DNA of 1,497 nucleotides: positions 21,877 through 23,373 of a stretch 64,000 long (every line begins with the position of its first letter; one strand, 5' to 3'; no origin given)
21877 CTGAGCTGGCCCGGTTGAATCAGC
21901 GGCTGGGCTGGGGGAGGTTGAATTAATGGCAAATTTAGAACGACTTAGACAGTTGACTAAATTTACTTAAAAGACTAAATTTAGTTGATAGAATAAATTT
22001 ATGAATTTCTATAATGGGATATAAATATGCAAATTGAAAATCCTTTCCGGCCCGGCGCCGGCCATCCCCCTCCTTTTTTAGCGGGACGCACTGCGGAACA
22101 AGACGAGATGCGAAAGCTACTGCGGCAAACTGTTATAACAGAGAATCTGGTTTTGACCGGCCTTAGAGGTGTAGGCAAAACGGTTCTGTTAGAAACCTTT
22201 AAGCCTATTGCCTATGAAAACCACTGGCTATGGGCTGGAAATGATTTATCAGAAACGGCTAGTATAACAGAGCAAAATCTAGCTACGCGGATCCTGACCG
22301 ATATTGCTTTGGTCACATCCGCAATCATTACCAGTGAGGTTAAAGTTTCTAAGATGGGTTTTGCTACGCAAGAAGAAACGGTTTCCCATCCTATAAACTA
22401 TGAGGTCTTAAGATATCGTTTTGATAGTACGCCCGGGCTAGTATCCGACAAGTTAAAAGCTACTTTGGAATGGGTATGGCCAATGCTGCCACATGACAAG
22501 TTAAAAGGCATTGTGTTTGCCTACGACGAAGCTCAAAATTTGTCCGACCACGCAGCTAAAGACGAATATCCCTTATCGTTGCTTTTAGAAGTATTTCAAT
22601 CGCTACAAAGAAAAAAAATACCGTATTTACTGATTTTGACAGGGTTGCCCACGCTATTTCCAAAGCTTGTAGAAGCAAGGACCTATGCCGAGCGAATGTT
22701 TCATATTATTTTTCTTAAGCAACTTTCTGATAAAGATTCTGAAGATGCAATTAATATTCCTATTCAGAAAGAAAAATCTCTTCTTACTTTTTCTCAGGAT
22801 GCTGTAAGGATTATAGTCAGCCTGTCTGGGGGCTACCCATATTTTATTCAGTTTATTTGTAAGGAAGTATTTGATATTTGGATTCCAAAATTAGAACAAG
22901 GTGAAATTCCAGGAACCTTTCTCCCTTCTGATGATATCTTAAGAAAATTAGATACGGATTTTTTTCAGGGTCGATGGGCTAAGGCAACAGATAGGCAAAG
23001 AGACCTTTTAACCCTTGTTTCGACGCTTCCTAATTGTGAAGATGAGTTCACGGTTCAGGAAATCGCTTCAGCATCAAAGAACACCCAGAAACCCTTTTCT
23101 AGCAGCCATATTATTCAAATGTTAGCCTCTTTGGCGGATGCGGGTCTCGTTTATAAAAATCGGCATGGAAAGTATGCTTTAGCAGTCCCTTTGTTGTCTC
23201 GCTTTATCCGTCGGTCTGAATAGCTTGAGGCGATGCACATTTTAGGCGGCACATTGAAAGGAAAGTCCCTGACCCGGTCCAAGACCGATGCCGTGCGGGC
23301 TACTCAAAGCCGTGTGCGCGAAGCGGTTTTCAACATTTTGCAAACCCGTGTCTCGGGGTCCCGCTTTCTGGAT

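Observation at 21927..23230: AT-richer insertion between recG and rsmD carrying an orphan COG1672-type AAA+ ATPase with its own promoter and direct repeats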

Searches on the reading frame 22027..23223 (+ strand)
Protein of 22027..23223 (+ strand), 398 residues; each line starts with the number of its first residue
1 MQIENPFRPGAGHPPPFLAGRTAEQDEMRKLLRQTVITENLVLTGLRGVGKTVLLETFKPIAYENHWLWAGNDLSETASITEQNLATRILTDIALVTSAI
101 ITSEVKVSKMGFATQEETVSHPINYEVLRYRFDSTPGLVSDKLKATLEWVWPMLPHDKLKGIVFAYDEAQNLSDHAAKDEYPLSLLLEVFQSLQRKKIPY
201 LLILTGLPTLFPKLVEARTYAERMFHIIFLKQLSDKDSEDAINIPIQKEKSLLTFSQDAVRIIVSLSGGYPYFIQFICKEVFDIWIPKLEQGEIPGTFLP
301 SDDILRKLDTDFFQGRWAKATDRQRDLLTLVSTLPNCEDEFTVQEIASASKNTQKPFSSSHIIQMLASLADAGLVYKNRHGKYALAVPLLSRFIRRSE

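Call 4: search_protein_families(library=pfam, proteins=[window:22027-23223:+], max_evalue=0.01)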
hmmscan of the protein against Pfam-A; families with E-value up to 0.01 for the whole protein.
window:22027-23223:+ (398 aa): 3 families
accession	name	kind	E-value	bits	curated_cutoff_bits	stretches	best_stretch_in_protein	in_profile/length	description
PF13191.12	AAA_16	-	2.7e-08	35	32.6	1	18-170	2-142/167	AAA ATPase domain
PF01637.24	ATPase_2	-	0.00053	20.3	33.2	1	23-274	6-222/225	ATPase domain predominantly from Archaea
PF13401.12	AAA_22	-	0.0016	19.2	27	0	41-209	8-125/130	AAA domain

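Call 5: search_protein_families(library=ncbifam, proteins=[window:22027-23223:+], max_evalue=0.01)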
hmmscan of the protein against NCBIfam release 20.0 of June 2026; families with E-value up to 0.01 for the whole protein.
window:22027-23223:+ (398 aa): 1 family
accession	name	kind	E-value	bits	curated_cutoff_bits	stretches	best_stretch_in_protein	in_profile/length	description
TIGR03015.1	pepcterm_ATPase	hypoth_equivalog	0.0029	17.1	324.5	1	162-281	125-242/269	XrtA/PEP-CTERM system-associated ATPase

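Call 6: search_protein_families(library=padloc, proteins=[window:22027-23223:+], max_evalue=1)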
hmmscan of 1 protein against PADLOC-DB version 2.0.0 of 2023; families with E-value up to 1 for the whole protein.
window:22027-23223:+ (398 aa): 7 families
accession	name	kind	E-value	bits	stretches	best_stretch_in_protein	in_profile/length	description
PDLC04786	PDC-S01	-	0.00024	18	1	40-103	22-86/439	-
PDLC03020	MTase_I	-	0.00033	17.9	1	215-290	21-93/410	Type I methyltransferase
PDLC03409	REase_II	-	0.0062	13.3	1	297-326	172-201/408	Type II restriction enzyme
PDLC04787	PDC-S01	-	0.0067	13.3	1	29-59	21-48/412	-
PDLC04789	PDC-S01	-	0.0078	13.3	1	31-86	10-65/375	-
PDLC04984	PDC-S27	-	0.028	11.3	1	18-58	4-43/474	-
PDLC03022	MTase_I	-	0.049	9.9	1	215-288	21-92/857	Type I methyltransferase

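Call 7: find_homologous_proteins(query=window:22027-23223:+, max_evalue=0.001)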
Query window:22027-23223:+ (398 aa): 7987 proteins with E <= 0.001 among 8000 candidates; the best 120 are listed.
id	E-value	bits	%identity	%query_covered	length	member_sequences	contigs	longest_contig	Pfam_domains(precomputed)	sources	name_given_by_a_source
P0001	1.3e-263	892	100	100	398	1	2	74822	PF13191.13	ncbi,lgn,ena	ncbi:MAG: ATP-binding protein [Candidatus Margulisiibacteriota bacterium]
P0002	1.2e-185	635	70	99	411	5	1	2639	PF13191.13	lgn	-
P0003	1.5e-185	635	72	99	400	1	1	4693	PF13191.13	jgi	jgi:hypothetical protein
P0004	9.5e-185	632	70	99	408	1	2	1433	PF13401.13,PF13191.13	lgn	-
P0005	1.8e-182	625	69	99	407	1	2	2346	PF13191.13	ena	-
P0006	5.0e-181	620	69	99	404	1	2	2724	PF13191.13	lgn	-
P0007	8.0e-181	619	69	99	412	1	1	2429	PF13191.13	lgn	-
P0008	9.9e-181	619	69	99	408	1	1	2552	PF13191.13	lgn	-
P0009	1.3e-180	619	68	99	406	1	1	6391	PF13191.13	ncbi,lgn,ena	-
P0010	1.9e-180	618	72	99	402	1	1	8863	PF13191.13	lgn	-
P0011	4.9e-179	613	67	99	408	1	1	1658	PF13191.13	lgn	-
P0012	2.0e-178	611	68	99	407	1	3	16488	PF13191.13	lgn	-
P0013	1.8e-177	608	68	99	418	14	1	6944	PF13191.13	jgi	jgi:AAA ATPase domain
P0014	2.2e-177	608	66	99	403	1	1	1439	PF13191.13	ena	-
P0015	7.0e-177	606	68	99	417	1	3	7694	PF13191.13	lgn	-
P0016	1.3e-176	605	68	99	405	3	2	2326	PF13191.13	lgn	-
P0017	1.0e-175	603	67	98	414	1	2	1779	PF13191.13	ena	-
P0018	1.5e-175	602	69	99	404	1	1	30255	PF13191.13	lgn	-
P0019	2.7e-175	601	67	99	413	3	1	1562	PF13191.13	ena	-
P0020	2.9e-175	601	67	99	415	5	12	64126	PF13191.13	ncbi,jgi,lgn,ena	jgi:hypothetical protein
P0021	3.4e-175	601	67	99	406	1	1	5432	PF13191.13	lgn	-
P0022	1.1e-174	599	67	99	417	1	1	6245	PF13191.13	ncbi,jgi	jgi:hypothetical protein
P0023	1.4e-174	599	66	99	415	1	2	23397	PF13191.13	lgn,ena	-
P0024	1.9e-174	598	66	99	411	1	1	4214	PF13191.13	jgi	jgi:hypothetical protein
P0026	6.5e-174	597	67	99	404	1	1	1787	PF13191.13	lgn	-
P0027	1.0e-173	596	66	99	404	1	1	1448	PF13401.13,PF13191.13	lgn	-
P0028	1.1e-173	596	66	98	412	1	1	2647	PF13191.13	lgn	-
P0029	7.1e-173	593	66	99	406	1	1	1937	PF13191.13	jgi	jgi:hypothetical protein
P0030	1.1e-172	593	66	99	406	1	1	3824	PF13191.13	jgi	jgi:hypothetical protein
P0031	1.3e-172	592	66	99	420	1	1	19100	PF13191.13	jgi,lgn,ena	-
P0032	2.7e-171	588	66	99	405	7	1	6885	PF13191.13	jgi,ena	-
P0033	2.8e-171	588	66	99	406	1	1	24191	PF13191.13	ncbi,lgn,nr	ncbi:ATPase [Betaproteobacteria bacterium]|nr:ATPase [Betaproteobacteria bacterium]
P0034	3.9e-171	587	65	99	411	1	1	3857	PF13191.13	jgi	jgi:hypothetical protein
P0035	4.2e-171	587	64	99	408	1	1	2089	PF13191.13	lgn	-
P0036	4.9e-171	587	65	99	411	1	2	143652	PF13191.13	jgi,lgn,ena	-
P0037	6.8e-171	587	65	99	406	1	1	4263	PF13191.13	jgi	jgi:hypothetical protein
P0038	9.1e-171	586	65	99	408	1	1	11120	PF13191.13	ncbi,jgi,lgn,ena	jgi:hypothetical protein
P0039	2.0e-170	585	65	99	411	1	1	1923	PF13191.13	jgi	jgi:hypothetical protein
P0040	2.3e-170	585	65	98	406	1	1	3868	PF13191.13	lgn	-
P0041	2.5e-170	585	64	99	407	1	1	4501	PF13191.13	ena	-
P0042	4.1e-170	584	65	99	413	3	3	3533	PF13191.13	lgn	-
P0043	4.2e-170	584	67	99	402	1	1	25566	PF13191.13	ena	-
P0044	4.8e-170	584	63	99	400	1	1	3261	PF13191.13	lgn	-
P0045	8.8e-170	583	65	99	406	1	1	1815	PF13191.13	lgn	-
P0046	9.0e-170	583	64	99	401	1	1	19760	PF13191.13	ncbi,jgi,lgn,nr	ncbi:MAG: ATP-binding protein [Azoarcus sp.]|jgi:hypothetical protein|nr:ATP-binding protein [Azoarc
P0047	1.4e-169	582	67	99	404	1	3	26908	PF13191.13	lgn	-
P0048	1.6e-169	582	66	99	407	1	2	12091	PF13191.13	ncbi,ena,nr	ncbi:MAG: ATP-binding protein [Alphaproteobacteria bacterium]|nr:ATP-binding protein [Alphaproteobac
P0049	2.3e-169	582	64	99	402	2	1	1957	PF13191.13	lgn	-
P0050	3.5e-169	581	64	99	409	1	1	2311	PF13191.13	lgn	-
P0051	3.6e-169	581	64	99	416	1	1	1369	PF13191.13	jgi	jgi:hypothetical protein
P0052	4.8e-169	581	64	99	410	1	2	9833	PF13191.13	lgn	-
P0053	5.5e-169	580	65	99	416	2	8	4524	PF13401.13,PF13191.13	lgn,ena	-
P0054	8.0e-169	580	65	99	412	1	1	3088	PF13191.13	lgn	-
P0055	8.2e-169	580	65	99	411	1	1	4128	PF13191.13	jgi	-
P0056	8.4e-169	580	64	99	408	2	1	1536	PF13191.13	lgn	-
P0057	9.5e-169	580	63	99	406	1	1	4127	PF13191.13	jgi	jgi:hypothetical protein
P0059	1.1e-168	579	65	99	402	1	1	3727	PF13191.13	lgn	-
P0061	1.4e-168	579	65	99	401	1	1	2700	PF13191.13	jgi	jgi:hypothetical protein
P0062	1.4e-168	579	64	99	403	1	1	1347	PF13191.13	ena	-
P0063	2.2e-168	578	63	99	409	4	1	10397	PF13191.13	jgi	jgi:hypothetical protein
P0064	2.4e-168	578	64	99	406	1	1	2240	PF13191.13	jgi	jgi:hypothetical protein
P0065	2.4e-168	578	65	99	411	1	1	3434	PF13191.13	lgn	-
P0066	3.0e-168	578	64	99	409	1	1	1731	PF13191.13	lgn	-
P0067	3.6e-168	578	64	99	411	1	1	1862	PF13191.13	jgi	jgi:hypothetical protein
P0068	4.7e-168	577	64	99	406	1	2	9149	PF13191.13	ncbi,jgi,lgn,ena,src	-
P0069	5.1e-168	577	64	98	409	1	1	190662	PF13191.13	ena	-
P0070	6.3e-168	577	63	100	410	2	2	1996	PF13191.13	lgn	-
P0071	6.6e-168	577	65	99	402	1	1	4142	PF13191.13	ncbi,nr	ncbi:MAG: ATP-binding protein [Candidatus Accumulibacter sp.]|nr:ATP-binding protein [Accumulibacter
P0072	6.7e-168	577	65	99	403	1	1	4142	PF13191.13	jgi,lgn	jgi:hypothetical protein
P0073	9.4e-168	576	64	99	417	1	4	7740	PF13191.13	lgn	-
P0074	1.0e-167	576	66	99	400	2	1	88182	PF13401.13,PF13191.13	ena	-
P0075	1.4e-167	576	63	99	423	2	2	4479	PF13191.13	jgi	jgi:hypothetical protein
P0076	1.7e-167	575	63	100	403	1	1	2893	PF13191.13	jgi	jgi:hypothetical protein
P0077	2.0e-167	575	64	99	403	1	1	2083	PF13191.13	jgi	jgi:hypothetical protein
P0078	4.2e-167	574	64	99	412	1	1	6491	PF13191.13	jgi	jgi:hypothetical protein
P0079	6.1e-167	574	64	99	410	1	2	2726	PF13191.13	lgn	-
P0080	7.5e-167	573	65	99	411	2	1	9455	PF13191.13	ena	-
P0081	8.6e-167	573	63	99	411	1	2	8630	PF13191.13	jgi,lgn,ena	jgi:hypothetical protein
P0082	9.6e-167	573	67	98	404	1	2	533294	PF13191.13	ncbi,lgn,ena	-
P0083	1.0e-166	573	63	99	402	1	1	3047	PF13191.13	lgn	-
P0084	1.0e-166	573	64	99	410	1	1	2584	PF13191.13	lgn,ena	-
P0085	1.2e-166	573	63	96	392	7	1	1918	PF13191.13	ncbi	-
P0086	1.8e-166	572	63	99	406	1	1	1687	PF13191.13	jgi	jgi:hypothetical protein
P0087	2.1e-166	572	64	99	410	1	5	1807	PF13191.13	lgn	-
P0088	3.0e-166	571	65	98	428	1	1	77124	PF01637.25,PF13191.13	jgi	jgi:DNA replication factor CDT1 like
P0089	3.0e-166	571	63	99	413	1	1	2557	PF13191.13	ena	-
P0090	3.1e-166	571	64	99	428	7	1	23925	PF13191.13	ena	-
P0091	3.6e-166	571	64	99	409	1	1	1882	PF13191.13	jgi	-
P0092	3.6e-166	571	63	99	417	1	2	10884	PF13191.13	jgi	jgi:hypothetical protein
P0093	5.2e-166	571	63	99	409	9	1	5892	PF13191.13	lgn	-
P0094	6.5e-166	570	63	99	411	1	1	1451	PF13191.13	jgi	jgi:hypothetical protein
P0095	9.2e-166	570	64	99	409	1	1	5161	PF13191.13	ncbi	ncbi:MAG: hypothetical protein ACREC0_00100 [Methylocella sp.]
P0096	1.3e-165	569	64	99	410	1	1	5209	PF13191.13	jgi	jgi:hypothetical protein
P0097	1.4e-165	569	64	99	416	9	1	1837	PF13191.13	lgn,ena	-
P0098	1.5e-165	569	65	99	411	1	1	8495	PF13191.13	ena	-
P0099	1.5e-165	569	63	99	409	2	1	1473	PF13191.13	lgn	-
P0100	1.7e-165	569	63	99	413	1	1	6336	PF13191.13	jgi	jgi:hypothetical protein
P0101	2.0e-165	569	62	100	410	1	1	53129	PF13191.13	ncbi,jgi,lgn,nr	ncbi:MAG: hypothetical protein QOI12_373 [Alphaproteobacteria bacterium]|jgi:hypothetical protein|nr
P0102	2.4e-165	568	63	99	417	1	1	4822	PF13191.13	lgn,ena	-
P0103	2.6e-165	568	63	98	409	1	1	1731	PF13191.13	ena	-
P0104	3.3e-165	568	64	99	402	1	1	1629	PF13191.13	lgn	-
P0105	4.1e-165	568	63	99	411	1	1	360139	PF13191.13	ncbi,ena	-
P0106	4.4e-165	568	64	99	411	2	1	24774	PF13191.13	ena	-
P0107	5.2e-165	567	65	98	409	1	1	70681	PF13401.13,PF13191.13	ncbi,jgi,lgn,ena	ncbi:MAG: ATP-binding protein [Gammaproteobacteria bacterium]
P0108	6.3e-165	567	64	99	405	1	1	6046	PF13191.13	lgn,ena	-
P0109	8.1e-165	567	63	99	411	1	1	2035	PF13191.13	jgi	jgi:hypothetical protein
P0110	1.0e-164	566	64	99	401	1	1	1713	PF13191.13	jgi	jgi:hypothetical protein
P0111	1.3e-164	566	62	99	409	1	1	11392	PF13191.13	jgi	jgi:hypothetical protein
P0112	2.3e-164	565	63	99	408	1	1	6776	PF13191.13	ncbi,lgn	-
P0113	2.9e-164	565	64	98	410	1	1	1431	PF13191.13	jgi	jgi:hypothetical protein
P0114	5.4e-164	564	63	99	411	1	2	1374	PF13401.13,PF13191.13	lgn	-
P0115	7.0e-164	564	63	99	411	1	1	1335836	PF13191.13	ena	-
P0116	9.5e-164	563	63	99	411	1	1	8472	PF13191.13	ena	-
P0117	1.1e-163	563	65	98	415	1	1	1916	PF13401.13,PF13191.13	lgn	-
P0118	1.7e-163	562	63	98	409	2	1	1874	PF13191.13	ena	-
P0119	1.8e-163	562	64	99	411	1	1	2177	PF13191.13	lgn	-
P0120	2.1e-163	562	62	99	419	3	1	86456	PF13401.13,PF13191.13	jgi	jgi:hypothetical protein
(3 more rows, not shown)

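Call 8: search_solved_structures(query=window:22027-23223:+, max_evalue=1, show_alignments=2)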
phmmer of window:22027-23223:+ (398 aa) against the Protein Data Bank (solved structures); distinct sequences matched with E-value up to 1: 1.
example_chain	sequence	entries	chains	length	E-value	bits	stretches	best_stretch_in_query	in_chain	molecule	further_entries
9fi8_HA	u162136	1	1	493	0.83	11.9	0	33-70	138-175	Small ribosomal subunit protein mS29,mS29(DAP3)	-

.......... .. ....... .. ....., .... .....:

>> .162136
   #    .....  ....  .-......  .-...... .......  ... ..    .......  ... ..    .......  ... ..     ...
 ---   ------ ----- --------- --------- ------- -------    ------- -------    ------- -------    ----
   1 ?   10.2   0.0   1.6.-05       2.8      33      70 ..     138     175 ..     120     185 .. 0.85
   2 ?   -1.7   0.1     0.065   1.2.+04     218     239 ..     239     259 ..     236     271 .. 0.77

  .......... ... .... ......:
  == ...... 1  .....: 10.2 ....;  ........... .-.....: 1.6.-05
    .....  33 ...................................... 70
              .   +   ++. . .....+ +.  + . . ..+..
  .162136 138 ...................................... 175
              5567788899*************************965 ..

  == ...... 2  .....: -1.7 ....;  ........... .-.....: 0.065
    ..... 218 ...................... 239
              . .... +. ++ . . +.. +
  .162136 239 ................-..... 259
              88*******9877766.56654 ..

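Call 10: find_encoding_contigs(protein=P0001, flank=6000, max_places=4)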
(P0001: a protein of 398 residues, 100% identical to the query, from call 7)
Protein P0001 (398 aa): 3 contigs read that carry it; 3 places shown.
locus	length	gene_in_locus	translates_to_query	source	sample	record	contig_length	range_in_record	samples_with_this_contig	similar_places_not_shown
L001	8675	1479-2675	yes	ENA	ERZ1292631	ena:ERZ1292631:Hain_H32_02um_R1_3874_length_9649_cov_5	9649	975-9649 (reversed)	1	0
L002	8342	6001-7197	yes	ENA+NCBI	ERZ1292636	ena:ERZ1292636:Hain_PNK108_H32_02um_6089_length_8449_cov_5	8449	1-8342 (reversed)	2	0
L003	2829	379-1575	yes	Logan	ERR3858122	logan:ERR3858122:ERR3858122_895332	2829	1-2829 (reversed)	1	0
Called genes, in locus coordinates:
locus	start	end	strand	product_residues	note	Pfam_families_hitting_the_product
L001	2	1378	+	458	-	?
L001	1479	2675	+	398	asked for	PF13191:AAA_16 (weak)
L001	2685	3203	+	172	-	PF03602:Cons_hypoth95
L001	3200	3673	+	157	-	PF01467:CTP_transf_like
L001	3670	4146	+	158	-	-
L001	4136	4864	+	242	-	PF01138:RNase_PH, PF03725:RNase_PH_C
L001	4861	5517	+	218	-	PF00989:PAS (weak), PF08448:PAS_4, PF13426:PAS_9, PF00512:HisKA (weak)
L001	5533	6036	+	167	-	PF03692:CxxCxxCC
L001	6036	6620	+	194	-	PF14464:Prok-JAB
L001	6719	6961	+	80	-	-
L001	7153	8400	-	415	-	PF00171:Aldedh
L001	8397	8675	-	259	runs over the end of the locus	PF00696:AA_kinase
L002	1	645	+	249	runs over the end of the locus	PF00793:DAHP_synth_1, PF03102:NeuB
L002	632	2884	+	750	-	PF18072:FGAR-AT_linker, PF00586:AIRS, PF02769:AIRS_C, PF00586:AIRS, PF02769:AIRS_C (weak)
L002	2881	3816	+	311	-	-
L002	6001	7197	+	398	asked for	PF13191:AAA_16 (weak)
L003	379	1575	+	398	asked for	PF13191:AAA_16 (weak)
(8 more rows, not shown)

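Call 11: find_encoding_contigs(protein=P0020, flank=6000, max_places=6)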
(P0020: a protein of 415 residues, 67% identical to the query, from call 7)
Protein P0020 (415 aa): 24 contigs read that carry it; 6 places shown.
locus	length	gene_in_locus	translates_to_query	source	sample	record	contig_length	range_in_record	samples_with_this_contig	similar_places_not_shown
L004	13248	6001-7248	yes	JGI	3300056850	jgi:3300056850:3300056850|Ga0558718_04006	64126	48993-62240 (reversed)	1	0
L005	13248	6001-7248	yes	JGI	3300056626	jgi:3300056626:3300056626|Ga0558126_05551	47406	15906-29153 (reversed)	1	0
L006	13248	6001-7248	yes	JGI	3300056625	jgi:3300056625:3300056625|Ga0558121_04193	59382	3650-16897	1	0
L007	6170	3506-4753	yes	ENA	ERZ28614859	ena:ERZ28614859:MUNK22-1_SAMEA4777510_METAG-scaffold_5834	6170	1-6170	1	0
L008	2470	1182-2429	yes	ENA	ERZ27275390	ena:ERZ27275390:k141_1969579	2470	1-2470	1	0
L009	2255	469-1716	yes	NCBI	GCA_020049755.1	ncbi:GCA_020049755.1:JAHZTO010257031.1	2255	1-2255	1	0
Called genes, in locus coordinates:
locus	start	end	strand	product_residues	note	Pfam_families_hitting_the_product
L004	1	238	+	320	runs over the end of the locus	PF01408:GFO_IDH_MocA, PF19858:OxRdtase_C, PF22725:GFO_IDH_MocA_C3 (weak)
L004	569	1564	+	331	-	PF00248:Aldo_ket_red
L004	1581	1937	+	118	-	PF07746:LigA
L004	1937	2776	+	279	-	PF02900:LigB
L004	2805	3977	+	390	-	PF01494:FAD_binding_3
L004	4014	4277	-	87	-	-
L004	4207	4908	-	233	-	PF00753:Lactamase_B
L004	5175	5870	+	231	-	PF02586:SRAP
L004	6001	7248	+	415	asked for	PF13191:AAA_16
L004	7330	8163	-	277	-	-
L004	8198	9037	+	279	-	PF04055:Radical_SAM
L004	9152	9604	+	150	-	PF04304:DUF454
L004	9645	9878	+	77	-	PF00009:GTP_EFTU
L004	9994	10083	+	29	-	-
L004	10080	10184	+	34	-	-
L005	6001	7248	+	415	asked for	PF13191:AAA_16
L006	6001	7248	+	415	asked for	PF13191:AAA_16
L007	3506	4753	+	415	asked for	PF13191:AAA_16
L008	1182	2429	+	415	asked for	PF13191:AAA_16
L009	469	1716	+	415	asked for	PF13191:AAA_16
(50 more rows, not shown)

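Call 12: find_encoding_contigs(protein=P0082, flank=6000, max_places=3)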
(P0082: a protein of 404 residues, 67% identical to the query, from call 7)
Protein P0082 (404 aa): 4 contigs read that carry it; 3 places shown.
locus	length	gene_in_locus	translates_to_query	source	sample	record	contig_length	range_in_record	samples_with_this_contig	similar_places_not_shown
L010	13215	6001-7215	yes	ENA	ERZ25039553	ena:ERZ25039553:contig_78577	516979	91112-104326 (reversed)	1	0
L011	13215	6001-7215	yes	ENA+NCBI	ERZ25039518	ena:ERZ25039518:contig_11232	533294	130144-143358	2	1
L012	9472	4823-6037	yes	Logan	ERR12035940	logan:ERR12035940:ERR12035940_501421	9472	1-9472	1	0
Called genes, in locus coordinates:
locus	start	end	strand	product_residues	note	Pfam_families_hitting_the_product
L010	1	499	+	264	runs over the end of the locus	PF00218:IGPS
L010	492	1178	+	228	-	PF00697:PRAI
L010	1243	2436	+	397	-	PF00291:PALP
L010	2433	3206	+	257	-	PF00290:Trp_syntA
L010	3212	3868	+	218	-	PF18152:DAHP_snth_FXD (weak), PF00793:DAHP_synth_1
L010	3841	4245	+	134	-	PF00793:DAHP_synth_1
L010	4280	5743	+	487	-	PF01487:DHquinase_I, PF08501:Shikimate_dh_N, PF01488:Shikimate_DH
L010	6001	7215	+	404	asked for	PF13191:AAA_16 (faint)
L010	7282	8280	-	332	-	PF00657:Lipase_GDSL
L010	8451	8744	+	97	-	PF01371:Trp_repressor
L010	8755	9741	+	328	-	PF04392:ABC_sub_bind, PF13407:Peripla_BP_4 (faint)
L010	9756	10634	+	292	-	PF02653:BPD_transp_2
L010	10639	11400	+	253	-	PF00005:ABC_tran, PF02463:SMC_N (faint), PF13304:AAA_21 (faint)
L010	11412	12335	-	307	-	-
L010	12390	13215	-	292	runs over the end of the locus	PF06325:PrmA, PF05175:MTS, PF03602:Cons_hypoth95 (weak), PF13847:Methyltransf_31, PF13649:Methyltransf_25 (weak)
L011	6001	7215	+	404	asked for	PF13191:AAA_16 (faint)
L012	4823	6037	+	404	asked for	PF13191:AAA_16 (faint)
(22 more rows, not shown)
